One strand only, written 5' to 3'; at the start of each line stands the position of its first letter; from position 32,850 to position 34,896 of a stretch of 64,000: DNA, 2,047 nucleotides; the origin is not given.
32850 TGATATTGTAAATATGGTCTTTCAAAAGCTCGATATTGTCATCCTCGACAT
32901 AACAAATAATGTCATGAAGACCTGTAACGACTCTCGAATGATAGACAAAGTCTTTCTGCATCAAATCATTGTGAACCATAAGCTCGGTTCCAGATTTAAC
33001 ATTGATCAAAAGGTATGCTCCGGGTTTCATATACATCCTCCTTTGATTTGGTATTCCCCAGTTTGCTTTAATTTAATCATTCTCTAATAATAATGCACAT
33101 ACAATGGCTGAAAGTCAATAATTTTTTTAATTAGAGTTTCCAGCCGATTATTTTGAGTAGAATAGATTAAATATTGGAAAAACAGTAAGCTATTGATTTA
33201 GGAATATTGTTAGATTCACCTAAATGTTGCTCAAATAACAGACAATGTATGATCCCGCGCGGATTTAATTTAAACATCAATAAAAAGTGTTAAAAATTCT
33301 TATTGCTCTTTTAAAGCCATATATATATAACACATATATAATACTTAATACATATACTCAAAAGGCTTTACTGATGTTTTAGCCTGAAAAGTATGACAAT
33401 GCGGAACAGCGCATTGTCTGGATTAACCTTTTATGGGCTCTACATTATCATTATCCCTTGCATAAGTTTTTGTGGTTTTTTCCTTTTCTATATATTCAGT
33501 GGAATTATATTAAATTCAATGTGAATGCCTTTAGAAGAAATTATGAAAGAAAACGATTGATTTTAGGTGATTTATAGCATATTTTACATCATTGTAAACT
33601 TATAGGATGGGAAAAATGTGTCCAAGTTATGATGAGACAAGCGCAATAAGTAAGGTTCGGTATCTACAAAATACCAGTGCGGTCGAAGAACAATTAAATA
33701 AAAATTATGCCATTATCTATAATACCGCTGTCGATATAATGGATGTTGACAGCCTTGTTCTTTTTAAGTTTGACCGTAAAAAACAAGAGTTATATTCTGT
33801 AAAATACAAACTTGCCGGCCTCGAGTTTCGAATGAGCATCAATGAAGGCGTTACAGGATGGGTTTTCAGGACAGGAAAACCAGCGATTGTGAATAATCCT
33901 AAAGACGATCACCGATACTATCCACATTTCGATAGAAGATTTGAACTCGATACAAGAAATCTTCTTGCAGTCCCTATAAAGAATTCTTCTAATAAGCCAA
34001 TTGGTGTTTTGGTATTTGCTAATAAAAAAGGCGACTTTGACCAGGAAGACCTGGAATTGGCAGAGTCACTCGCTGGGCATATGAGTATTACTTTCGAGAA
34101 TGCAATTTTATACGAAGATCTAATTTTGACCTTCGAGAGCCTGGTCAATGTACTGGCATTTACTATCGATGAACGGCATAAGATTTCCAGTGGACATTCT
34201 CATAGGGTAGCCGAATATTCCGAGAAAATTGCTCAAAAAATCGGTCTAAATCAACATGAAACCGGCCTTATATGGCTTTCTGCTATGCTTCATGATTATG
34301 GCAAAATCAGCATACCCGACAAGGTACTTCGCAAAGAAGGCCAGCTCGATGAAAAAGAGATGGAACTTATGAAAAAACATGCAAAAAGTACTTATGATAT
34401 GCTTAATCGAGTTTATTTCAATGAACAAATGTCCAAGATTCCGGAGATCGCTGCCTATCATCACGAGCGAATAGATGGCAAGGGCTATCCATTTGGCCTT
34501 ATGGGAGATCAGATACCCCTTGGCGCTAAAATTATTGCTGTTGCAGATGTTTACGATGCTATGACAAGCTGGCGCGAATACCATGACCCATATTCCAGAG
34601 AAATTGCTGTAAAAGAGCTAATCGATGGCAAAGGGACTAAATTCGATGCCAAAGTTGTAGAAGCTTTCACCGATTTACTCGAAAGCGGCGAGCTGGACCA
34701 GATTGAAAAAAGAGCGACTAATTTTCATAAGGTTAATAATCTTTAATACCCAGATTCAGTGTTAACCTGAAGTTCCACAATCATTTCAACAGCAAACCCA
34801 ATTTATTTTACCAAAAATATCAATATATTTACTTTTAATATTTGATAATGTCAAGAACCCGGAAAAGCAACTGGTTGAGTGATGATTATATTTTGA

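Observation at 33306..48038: Pair of ~120-bp near-identical inverted repeats bracketing a 14.5-kb accessory-like gene block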

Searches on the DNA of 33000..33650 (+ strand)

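Call 10: search_rna_families(source=window, start=33000, end=33650, threshold=evalue, max_evalue=10, show_alignments=2)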
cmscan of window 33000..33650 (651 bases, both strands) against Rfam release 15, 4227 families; matches with E-value up to 10: 8.
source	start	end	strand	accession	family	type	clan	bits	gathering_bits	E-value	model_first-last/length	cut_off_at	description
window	33320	33435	-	RF00025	Telomerase-cil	Gene;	CL00004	20.5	52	0.95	1-165/165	no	Ciliate telomerase RNA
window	33055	33149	+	RF01934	bxd_6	Gene; lncRNA;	-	19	50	0.59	1-93/93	no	Bithoraxoid conserved region 6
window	33208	33280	-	RF02293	TtnuCD17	Gene; snRNA; snoRNA; CD-box;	-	18.4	75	4.8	1-68/68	no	Tetrahymena snoRNA TtnuCD17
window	33471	33527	+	RF02888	BtsR1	Gene; sRNA;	-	16.6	66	1.5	1-51/51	no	Bacillus sRNA 1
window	33265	33314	-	RF04343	Plastid-psbA-2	Cis-reg;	CL00153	15.5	55.8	6.5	1-60/60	no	Plastid-psbA-2 3UTR RNA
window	33315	33368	-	RF04238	mir-4012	Gene; miRNA;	-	15.3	80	7.3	1-63/63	no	mir-4012 microRNA precursor family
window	33401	33459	-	RF00311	snoZ188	Gene; snRNA; snoRNA; CD-box;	-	14.7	50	4.9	1-123/123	no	Small nucleolar RNA Z188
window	33388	33456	+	RF02480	GlsR14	Gene; snRNA; snoRNA; CD-box;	-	11.1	90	7.8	1-68/68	no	Small nucleolar RNA GlsR14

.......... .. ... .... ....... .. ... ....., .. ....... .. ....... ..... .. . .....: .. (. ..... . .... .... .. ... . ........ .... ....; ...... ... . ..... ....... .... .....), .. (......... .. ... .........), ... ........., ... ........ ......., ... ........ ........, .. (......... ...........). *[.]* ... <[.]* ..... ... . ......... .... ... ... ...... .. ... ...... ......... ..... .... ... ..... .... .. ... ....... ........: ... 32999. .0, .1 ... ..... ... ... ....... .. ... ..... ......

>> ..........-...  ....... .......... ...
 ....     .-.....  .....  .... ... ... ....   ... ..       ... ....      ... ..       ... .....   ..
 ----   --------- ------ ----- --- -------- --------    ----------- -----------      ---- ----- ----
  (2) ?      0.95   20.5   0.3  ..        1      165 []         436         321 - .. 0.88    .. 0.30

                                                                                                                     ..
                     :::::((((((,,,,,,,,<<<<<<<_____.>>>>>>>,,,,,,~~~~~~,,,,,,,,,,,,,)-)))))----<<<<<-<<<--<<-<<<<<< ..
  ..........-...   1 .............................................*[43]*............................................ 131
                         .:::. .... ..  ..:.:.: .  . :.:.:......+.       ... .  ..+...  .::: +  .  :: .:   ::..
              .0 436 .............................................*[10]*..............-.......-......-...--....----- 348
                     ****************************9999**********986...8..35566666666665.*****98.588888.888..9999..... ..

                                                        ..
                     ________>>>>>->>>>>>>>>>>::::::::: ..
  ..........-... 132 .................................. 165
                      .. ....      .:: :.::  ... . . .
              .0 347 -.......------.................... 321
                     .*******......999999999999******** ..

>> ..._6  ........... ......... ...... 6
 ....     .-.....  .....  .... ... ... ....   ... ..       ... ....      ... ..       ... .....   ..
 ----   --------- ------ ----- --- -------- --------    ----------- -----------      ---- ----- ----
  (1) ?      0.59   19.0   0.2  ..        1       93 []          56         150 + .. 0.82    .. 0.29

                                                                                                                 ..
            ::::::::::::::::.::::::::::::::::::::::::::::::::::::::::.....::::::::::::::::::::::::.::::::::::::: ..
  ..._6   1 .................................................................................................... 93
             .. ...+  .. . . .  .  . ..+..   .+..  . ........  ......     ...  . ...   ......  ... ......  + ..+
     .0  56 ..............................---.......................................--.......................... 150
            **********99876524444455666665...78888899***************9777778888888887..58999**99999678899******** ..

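Call 43: search_dna_similar(query=window:33306-33428:+, collection=plasmids, mode=distant, max_evalue=0.01)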
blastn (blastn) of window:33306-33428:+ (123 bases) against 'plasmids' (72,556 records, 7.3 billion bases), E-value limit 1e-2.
No match.

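Call 44: search_dna_similar(query=window:33306-33428:+, collection=phages, mode=distant, max_evalue=0.01)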
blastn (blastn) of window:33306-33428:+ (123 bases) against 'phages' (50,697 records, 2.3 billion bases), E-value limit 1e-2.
No match.

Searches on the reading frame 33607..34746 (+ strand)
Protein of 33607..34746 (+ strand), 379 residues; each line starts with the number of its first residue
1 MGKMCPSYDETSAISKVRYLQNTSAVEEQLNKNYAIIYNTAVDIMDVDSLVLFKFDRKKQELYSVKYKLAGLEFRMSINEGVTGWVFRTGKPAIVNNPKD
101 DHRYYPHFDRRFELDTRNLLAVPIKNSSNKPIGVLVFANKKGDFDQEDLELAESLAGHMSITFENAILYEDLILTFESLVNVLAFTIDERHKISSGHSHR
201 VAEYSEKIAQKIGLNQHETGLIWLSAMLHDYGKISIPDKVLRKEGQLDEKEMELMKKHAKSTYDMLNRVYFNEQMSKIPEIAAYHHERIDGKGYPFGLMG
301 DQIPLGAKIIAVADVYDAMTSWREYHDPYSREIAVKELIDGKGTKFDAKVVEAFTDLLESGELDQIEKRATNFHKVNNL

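Call 13: search_protein_families(library=pfam, proteins=[window:33607-34746:+], max_evalue=0.001)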
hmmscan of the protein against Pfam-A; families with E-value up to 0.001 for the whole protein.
window:33607-34746:+ (379 aa): 6 families
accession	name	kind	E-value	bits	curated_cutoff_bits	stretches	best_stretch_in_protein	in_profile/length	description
PF13487.12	HD_5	-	5.2e-36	124.4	27.2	1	186-350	6-170/170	HD domain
PF01966.28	HD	-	3.3e-20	73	22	1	196-319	3-116/116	HD domain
PF13185.12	GAF_2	-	1.2e-19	71.3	28.6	1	37-163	11-135/136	GAF domain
PF01590.32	GAF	-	9.5e-15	55.7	22.4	1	39-162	11-132/133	GAF domain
PF13492.12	GAF_3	-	8e-09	36.4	27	1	35-165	7-129/129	GAF domain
PF24391.1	HD-CE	-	9.2e-05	22.7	27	1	194-338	8-121/263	HD-CE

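Call 18: find_encoding_contigs(protein=window:33607-34746:+, flank=10000, max_places=10)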
Protein window:33607-34746:+ (379 aa): no gene with exactly this product is on record in the collection.

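Call 47: find_homologous_proteins(query=window:33607-34746:+, max_evalue=1e-40)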
Query window:33607-34746:+ (379 aa): 464 proteins with E <= 1e-40 among 7833 candidates; the best 120 are listed.
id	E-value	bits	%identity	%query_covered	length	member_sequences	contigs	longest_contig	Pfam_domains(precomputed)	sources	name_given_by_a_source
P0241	8.9e-250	846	100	99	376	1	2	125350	PF13185.13,PF13487.13,PF01966.29,PF01590.33,PF13492.13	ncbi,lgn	ncbi:MAG: HD domain-containing phosphohydrolase [Candidatus Zixiibacteriota bacterium]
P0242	1.0e-129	451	65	85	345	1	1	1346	PF13185.13,PF13487.13,PF01966.29,PF01590.33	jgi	jgi:putative nucleotidyltransferase with HDIG domain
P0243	1.7e-124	434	56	94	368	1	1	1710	PF13185.13,PF13487.13,PF01966.29,PF01590.33,PF13492.13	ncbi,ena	-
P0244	3.9e-122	426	55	93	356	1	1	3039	PF13185.13,PF13487.13,PF01966.29,PF01590.33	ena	-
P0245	3.8e-106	374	50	93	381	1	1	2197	PF13185.13,PF13487.13,PF01966.29,PF01590.33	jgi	-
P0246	1.2e-97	346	48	93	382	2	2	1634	PF13185.13,PF13487.13,PF01966.29,PF01590.33,PF13492.13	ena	-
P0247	7.3e-94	333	63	65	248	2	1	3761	PF13185.13,PF13487.13,PF01966.29,PF01590.33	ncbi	-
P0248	5.8e-82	294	43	91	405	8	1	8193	PF08668.19,PF13185.13,PF13487.13,PF01966.29,PF01590.33,PF13492.13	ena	-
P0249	2.7e-81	292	42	91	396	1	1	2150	PF08668.19,PF13185.13,PF13487.13,PF01966.29,PF01590.33,PF13492.13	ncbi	-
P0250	6.6e-81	290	41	93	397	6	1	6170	PF08668.19,PF13185.13,PF13487.13,PF01966.29,PF01590.33,PF13492.13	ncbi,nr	ncbi:HD domain-containing protein [bacterium]|nr:HD domain-containing protein [bacterium]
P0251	2.8e-79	285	46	77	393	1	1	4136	PF08668.19,PF13185.13,PF13487.13,PF01966.29,PF01590.33,PF13492.13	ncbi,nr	ncbi:HD domain-containing protein, partial [bacterium]|nr:HD domain-containing protein [bacterium]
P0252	3.4e-79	285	44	92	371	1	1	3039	PF13185.13,PF13487.13,PF01966.29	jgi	jgi:HD-GYP domain-containing protein (c-di-GMP phosphodiesterase class II)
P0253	7.2e-79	284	47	77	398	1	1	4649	PF08668.19,PF13185.13,PF13487.13,PF01966.29,PF01590.33,PF13492.13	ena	-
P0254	1.5e-78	283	47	77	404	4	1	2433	PF08668.19,PF13185.13,PF13487.13,PF01966.29,PF01590.33,PF13492.13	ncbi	-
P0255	5.4e-77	278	40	91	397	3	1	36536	PF08668.19,PF13185.13,PF13487.13,PF01966.29,PF01590.33,PF13492.13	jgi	-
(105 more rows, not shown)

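Call 48: find_encoding_contigs(protein=P0242, flank=5000, max_places=3)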
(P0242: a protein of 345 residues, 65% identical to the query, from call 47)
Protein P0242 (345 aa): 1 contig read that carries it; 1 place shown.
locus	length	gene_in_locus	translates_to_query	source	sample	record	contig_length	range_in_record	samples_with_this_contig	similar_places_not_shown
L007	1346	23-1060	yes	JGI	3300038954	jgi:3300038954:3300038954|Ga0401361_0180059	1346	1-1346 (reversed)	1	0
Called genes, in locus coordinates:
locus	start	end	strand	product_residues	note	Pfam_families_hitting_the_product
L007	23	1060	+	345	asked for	PF01590:GAF, PF13185:GAF_2, PF13487:HD_5, PF01966:HD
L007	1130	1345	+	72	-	?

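Call 49: find_encoding_contigs(protein=P0247, flank=5000, max_places=3)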
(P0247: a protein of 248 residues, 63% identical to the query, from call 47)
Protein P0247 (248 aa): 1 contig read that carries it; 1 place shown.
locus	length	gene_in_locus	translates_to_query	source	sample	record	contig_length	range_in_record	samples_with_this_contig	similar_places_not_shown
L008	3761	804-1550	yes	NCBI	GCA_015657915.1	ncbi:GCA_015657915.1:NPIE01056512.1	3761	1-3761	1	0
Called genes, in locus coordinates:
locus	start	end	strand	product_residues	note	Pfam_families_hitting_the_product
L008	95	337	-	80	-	PF01037:AsnC_trans_reg (weak)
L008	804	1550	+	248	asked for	PF01590:GAF (faint), PF13185:GAF_2, PF13487:HD_5, PF01966:HD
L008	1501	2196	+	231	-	PF00730:HhH-GPD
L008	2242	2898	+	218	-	-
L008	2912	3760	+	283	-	?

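Call 50: find_encoding_contigs(protein=P0244, flank=5000, max_places=3)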
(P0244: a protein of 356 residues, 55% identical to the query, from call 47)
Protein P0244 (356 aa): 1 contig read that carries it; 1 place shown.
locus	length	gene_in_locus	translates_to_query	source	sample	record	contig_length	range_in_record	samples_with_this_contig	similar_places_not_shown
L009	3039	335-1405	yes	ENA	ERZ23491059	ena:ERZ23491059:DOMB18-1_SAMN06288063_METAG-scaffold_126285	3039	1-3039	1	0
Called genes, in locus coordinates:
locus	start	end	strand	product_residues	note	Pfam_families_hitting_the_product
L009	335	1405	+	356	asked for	PF01590:GAF, PF13185:GAF_2, PF13487:HD_5, PF01966:HD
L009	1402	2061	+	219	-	PF22175:Ogg-HhH (weak), PF00730:HhH-GPD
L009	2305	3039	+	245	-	?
